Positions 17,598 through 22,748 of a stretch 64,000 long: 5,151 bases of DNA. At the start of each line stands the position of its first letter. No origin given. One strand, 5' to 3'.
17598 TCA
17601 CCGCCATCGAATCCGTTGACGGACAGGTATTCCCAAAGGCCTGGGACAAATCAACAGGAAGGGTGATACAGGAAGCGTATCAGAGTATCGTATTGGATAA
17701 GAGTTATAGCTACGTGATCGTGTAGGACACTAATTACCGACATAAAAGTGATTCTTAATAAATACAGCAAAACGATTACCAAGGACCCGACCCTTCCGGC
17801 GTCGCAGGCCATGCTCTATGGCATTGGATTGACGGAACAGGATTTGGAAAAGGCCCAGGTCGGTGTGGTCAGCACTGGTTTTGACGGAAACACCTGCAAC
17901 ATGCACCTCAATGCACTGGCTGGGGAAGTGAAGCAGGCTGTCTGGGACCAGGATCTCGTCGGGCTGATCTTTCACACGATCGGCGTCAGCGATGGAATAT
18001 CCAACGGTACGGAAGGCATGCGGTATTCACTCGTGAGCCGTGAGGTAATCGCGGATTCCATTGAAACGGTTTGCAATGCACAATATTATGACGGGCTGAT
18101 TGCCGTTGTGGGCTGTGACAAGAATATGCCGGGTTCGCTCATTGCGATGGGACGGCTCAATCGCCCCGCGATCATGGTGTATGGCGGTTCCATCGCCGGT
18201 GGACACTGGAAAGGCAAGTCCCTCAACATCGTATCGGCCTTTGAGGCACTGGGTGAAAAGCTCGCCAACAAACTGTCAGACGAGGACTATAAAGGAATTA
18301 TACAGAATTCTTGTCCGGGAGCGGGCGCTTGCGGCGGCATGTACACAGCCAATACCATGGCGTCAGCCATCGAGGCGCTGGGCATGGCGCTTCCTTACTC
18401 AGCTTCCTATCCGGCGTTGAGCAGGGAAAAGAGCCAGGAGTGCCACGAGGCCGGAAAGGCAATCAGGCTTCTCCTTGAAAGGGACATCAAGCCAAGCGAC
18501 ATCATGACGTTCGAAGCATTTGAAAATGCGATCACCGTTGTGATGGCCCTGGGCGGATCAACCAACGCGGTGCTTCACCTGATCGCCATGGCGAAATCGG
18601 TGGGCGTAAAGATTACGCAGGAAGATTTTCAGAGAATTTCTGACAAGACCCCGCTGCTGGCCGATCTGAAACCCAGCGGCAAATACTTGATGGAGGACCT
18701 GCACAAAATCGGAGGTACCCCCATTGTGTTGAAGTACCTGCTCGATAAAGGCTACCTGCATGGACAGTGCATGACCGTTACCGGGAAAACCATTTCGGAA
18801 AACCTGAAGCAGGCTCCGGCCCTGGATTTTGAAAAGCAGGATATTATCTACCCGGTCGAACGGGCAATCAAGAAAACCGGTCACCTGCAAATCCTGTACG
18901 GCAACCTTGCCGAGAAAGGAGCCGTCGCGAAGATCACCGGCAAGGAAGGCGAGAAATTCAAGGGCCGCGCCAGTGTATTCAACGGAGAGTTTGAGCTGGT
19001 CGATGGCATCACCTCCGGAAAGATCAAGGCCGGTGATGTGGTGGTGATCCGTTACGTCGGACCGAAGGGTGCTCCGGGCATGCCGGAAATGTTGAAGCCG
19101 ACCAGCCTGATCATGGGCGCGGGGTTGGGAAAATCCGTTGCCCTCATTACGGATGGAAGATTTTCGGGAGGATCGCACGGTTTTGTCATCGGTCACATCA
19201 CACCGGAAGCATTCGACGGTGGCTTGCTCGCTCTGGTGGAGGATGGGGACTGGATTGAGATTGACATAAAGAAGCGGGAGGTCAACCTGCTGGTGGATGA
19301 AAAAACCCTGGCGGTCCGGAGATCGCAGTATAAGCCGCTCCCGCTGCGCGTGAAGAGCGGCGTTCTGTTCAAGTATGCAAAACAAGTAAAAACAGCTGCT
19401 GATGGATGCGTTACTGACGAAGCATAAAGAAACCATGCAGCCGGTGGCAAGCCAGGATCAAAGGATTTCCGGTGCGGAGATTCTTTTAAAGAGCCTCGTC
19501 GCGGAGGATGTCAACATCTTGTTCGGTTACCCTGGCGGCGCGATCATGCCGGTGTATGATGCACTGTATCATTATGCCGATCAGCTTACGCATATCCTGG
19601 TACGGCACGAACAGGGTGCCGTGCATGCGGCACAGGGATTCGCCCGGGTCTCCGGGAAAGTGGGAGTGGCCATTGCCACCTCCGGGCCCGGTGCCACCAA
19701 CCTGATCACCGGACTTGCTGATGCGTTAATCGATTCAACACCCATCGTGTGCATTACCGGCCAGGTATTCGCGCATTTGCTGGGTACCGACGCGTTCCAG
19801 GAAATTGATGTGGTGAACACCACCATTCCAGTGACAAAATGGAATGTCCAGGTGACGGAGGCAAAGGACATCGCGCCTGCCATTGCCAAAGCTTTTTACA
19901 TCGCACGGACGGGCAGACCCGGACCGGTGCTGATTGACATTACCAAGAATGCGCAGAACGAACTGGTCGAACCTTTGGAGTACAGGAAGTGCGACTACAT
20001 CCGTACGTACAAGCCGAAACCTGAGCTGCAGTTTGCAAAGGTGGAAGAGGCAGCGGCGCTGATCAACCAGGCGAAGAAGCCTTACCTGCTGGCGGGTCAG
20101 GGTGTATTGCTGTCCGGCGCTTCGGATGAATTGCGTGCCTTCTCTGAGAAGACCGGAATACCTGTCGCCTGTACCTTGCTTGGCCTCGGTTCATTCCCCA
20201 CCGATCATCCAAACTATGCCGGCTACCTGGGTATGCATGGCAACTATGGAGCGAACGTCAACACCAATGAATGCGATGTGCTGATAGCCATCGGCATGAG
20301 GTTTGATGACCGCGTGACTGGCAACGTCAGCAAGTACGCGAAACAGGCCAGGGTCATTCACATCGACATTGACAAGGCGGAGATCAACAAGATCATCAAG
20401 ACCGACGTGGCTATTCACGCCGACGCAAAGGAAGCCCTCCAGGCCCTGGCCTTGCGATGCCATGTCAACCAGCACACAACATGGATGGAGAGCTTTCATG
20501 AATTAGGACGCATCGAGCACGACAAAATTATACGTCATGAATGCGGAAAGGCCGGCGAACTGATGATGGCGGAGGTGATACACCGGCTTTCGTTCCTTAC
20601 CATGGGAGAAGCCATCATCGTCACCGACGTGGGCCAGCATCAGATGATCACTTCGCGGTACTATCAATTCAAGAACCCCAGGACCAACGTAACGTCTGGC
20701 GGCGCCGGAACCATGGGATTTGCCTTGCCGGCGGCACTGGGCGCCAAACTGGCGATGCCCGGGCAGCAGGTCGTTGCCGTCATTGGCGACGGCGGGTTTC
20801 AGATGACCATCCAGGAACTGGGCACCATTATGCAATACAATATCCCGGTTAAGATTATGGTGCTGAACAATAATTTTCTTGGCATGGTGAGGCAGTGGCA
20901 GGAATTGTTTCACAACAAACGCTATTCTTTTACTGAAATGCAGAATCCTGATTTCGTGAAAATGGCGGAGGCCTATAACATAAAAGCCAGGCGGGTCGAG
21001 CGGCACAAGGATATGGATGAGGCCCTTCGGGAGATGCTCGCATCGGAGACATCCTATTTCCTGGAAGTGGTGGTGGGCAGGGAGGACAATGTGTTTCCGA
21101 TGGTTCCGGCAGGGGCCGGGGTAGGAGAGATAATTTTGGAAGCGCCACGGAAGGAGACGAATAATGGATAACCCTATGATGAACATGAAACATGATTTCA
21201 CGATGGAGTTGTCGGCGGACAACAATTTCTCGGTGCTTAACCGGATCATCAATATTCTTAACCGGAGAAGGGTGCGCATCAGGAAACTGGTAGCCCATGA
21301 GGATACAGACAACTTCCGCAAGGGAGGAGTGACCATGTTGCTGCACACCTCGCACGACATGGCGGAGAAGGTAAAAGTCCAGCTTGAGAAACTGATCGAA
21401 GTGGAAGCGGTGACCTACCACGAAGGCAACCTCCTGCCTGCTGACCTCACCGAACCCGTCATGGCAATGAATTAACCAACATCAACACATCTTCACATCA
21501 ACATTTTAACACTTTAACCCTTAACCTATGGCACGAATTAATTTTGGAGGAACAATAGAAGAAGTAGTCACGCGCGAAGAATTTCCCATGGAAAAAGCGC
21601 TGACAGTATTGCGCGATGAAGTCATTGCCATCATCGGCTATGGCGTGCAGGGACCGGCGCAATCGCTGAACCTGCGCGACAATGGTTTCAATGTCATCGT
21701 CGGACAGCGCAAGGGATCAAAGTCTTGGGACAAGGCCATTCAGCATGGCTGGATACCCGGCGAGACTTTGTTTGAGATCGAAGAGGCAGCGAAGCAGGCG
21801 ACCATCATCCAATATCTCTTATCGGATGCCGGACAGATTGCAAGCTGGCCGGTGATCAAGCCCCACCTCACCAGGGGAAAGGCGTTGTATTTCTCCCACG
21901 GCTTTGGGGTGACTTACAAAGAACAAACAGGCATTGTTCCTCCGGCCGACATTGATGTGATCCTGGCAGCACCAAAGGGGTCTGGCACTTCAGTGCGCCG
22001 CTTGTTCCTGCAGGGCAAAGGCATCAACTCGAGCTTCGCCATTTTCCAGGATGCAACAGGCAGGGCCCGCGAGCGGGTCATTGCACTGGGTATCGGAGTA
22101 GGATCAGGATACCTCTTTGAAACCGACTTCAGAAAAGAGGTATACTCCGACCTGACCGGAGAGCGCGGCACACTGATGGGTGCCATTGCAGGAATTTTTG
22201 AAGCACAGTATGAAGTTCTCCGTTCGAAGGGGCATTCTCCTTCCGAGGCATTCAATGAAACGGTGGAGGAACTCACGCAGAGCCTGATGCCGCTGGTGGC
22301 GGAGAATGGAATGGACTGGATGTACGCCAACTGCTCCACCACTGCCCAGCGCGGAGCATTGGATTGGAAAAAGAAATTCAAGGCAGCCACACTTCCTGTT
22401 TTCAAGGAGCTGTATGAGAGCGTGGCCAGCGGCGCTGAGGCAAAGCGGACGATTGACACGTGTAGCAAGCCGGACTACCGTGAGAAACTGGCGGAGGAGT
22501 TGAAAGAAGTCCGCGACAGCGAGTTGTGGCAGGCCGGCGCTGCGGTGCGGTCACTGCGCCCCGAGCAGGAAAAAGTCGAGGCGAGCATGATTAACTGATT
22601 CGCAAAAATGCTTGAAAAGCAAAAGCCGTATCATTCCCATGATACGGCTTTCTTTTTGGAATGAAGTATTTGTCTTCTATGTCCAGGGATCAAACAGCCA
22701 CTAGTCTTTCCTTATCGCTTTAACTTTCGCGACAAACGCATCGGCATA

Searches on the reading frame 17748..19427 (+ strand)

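Call 81: search_protein_families(library=pfam, proteins=[window:17748-19427:+], max_evalue=0.00001)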
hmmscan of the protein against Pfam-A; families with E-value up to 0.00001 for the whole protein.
window:17748-19427:+ (559 aa): 2 families
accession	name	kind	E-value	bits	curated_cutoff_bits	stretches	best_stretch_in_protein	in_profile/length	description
PF00920.27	ILVD_EDD_N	-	3.8e-129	430.8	27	1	35-352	1-316/316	Dihydroxy-acid/6-phosphogluconate dehydratase N-terminal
PF24877.1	ILV_EDD_C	-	4.8e-73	245.1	27.7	1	365-554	1-191/191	Dihydroxy-acid/6-phosphogluconate dehydratase C-terminal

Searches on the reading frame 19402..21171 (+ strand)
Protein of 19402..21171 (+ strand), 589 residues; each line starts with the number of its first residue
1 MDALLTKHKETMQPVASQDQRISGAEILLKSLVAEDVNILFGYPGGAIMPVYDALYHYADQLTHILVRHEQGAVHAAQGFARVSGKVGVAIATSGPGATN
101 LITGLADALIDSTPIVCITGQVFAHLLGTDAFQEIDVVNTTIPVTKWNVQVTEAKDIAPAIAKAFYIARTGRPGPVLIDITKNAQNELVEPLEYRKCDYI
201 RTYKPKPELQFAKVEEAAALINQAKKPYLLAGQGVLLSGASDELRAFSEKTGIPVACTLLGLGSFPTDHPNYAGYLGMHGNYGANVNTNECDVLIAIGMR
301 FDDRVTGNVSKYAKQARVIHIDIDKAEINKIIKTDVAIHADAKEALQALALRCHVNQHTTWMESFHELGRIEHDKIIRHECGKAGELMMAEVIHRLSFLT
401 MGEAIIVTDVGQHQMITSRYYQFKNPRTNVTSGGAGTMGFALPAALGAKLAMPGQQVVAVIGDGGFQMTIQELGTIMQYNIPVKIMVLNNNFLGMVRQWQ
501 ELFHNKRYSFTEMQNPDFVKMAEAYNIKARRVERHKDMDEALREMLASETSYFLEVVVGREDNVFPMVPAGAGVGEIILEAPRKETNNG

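Call 81: search_protein_families(library=pfam, proteins=[window:19402-21171:+], max_evalue=0.00001)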
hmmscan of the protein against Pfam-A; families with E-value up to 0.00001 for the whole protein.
window:19402-21171:+ (589 aa): 3 families
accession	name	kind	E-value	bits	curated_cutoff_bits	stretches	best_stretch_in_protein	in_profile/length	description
PF02775.26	TPP_enzyme_C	-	2.7e-56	190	21.9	1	409-556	1-151/151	Thiamine pyrophosphate enzyme, C-terminal TPP binding domain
PF00205.28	TPP_enzyme_M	-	3.4e-50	169.8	30.4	1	214-349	1-137/137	Thiamine pyrophosphate enzyme, central domain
PF02776.23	TPP_enzyme_N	-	3.4e-36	124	26.8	1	23-138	2-117/119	Thiamine pyrophosphate enzyme, N-terminal TPP binding domain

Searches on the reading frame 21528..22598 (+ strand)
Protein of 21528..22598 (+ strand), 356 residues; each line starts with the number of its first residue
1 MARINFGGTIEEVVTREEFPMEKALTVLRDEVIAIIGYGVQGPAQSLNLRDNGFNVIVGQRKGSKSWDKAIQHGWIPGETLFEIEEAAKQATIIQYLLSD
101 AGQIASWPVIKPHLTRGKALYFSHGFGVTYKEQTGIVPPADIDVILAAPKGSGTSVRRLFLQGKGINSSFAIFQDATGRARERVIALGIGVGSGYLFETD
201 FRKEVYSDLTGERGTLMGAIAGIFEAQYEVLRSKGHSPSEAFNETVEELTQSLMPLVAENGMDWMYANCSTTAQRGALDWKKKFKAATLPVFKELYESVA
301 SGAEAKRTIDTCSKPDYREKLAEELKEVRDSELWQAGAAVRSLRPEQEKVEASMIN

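Call 81: search_protein_families(library=pfam, proteins=[window:21528-22598:+], max_evalue=0.00001)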
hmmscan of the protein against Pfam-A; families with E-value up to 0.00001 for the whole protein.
window:21528-22598:+ (356 aa): 2 families
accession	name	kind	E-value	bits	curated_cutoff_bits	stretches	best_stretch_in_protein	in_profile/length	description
PF07991.19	KARI_N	-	3.1e-44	150.9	20.6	1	28-193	2-161/165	Acetohydroxy acid isomeroreductase, NADPH-binding domain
PF01450.25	KARI_C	-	1.5e-41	142.5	29.1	1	201-345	1-143/144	Ketol-acid reductoisomerase, C-terminal domain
